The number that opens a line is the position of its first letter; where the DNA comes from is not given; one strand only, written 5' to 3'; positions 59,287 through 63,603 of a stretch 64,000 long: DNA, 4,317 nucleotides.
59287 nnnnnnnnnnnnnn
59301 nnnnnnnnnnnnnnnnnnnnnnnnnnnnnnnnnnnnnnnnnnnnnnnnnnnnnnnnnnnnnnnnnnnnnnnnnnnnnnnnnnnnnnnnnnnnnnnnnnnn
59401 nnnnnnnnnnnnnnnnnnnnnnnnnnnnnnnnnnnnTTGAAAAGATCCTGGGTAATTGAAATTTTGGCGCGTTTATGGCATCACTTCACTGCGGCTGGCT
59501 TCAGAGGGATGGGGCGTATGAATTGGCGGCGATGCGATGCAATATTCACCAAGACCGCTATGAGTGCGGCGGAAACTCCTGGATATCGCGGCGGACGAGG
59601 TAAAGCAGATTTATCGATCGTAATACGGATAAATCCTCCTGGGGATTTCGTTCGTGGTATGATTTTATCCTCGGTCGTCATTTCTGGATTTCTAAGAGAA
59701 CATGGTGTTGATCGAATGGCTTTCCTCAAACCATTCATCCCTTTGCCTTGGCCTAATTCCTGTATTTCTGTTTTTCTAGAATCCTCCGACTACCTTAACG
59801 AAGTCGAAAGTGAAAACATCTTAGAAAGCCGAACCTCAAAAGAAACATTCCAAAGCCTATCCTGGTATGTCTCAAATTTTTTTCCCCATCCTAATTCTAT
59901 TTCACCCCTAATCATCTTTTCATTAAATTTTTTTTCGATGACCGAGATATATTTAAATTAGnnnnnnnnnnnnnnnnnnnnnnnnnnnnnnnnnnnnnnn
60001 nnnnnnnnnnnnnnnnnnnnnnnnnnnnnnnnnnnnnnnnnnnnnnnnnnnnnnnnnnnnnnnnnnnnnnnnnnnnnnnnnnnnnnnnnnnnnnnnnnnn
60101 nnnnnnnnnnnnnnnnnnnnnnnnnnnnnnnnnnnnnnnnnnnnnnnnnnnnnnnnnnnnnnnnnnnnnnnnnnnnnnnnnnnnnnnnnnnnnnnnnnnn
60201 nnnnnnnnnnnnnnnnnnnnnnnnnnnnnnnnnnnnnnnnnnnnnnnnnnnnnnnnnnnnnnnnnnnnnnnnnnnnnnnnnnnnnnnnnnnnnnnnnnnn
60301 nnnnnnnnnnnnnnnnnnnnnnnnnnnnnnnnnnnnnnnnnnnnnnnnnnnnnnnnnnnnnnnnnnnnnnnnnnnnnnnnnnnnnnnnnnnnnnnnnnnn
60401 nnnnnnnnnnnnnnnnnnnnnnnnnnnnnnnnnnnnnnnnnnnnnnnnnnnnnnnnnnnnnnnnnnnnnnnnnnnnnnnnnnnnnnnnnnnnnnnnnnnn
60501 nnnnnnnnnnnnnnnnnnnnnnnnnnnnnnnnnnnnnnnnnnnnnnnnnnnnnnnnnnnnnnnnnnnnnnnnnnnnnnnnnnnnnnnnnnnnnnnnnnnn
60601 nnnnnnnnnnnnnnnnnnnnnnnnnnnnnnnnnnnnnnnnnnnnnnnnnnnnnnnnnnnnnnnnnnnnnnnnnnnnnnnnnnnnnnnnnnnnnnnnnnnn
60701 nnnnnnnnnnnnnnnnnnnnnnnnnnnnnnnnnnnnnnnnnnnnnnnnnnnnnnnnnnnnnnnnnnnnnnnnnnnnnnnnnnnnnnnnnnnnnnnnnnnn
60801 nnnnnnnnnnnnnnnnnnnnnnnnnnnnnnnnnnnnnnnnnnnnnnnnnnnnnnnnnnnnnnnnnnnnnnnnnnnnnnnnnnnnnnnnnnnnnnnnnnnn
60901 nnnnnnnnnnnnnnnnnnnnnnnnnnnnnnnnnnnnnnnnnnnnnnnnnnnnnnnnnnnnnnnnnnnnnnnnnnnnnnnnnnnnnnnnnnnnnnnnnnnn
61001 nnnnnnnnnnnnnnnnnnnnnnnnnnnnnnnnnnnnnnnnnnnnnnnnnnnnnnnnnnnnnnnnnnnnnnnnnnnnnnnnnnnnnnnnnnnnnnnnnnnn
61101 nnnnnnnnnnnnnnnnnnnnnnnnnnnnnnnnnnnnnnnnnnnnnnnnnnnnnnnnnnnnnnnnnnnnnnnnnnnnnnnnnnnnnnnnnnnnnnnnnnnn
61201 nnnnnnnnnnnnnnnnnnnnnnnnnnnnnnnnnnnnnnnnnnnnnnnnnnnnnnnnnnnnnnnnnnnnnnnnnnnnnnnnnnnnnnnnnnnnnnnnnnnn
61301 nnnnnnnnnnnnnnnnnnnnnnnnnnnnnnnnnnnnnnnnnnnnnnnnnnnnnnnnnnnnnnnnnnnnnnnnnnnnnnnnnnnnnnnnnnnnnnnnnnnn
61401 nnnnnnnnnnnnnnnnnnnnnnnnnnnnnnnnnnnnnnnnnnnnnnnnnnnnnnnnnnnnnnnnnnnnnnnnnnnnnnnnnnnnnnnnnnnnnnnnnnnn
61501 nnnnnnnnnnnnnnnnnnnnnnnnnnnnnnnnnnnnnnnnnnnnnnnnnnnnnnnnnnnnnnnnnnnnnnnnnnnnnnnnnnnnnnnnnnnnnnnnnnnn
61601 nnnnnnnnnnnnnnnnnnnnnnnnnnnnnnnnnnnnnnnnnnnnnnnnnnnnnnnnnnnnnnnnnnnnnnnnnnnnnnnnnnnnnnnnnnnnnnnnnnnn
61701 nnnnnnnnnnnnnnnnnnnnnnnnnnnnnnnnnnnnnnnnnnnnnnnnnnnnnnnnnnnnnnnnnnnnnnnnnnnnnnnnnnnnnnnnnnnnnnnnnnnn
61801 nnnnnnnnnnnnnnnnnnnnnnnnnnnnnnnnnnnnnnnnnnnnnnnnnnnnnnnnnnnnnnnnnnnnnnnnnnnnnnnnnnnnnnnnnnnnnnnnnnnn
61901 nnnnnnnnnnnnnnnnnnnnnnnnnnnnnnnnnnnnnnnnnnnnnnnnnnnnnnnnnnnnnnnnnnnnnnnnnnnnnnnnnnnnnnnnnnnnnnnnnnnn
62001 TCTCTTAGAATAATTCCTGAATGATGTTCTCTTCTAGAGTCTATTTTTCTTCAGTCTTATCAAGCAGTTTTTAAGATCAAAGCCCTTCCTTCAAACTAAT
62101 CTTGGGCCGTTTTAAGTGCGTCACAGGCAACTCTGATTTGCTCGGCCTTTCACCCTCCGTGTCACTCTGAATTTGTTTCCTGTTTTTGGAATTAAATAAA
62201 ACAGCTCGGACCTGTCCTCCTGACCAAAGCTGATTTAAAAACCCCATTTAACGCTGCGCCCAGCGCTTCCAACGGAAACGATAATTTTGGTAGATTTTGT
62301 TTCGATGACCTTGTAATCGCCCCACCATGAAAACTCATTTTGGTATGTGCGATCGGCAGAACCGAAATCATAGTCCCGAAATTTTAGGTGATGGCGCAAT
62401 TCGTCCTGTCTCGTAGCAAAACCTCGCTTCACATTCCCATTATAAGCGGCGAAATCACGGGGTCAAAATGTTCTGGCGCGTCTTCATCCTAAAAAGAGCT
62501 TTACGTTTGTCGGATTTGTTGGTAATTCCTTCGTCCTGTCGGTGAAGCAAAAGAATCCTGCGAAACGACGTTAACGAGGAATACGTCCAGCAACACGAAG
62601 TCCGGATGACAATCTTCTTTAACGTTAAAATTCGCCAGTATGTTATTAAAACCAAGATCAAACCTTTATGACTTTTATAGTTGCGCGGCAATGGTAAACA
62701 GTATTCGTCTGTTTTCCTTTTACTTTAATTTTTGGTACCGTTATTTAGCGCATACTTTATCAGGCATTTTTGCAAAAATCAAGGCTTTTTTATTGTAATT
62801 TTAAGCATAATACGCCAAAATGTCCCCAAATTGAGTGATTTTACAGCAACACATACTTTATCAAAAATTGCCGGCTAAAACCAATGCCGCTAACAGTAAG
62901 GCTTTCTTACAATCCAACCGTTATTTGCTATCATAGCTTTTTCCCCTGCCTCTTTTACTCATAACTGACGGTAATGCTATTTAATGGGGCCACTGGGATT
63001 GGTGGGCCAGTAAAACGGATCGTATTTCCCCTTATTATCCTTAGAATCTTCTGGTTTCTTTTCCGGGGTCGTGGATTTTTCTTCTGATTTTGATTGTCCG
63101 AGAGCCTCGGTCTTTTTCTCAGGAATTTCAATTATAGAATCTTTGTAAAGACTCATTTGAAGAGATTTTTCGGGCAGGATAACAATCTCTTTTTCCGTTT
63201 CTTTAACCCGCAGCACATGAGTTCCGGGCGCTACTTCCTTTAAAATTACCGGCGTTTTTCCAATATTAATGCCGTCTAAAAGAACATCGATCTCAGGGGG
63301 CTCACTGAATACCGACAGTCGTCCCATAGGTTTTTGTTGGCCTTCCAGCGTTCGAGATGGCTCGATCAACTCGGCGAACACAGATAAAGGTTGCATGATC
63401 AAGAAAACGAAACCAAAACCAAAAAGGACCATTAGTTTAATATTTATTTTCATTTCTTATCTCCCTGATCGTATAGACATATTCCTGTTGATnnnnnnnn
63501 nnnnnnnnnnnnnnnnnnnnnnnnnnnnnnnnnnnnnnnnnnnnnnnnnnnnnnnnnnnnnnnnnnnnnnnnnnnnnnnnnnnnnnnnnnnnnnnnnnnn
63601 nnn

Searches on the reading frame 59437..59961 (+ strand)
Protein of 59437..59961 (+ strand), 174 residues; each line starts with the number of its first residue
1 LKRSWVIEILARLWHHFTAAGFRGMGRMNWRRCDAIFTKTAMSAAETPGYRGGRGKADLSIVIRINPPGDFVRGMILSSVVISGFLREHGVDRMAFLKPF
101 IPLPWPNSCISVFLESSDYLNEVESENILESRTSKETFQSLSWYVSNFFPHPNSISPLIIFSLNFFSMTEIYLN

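Call 25: search_protein_families(library=pfam, proteins=[window:59437-59961:+], max_evalue=0.01)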
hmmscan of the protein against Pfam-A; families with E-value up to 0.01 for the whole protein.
window:59437-59961:+ (174 aa): 0 families

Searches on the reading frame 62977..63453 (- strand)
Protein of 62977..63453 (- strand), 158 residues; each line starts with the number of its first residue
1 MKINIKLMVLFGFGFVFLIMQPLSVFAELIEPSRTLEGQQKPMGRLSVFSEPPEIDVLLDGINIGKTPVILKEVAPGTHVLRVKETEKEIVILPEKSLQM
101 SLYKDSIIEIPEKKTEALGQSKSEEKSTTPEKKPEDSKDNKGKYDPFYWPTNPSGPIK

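Call 25: search_protein_families(library=pfam, proteins=[window:62977-63453:-], max_evalue=0.01)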
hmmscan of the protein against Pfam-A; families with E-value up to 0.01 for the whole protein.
window:62977-63453:- (158 aa): 2 families
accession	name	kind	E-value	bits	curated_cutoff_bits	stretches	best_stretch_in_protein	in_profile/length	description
PF08308.17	PEGA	-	1e-08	35.4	20.8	1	44-84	2-42/71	PEGA domain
PF21730.2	Vma22_CCDC115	-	0.0036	18.2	28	1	96-149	69-122/143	Vma22/CCDC115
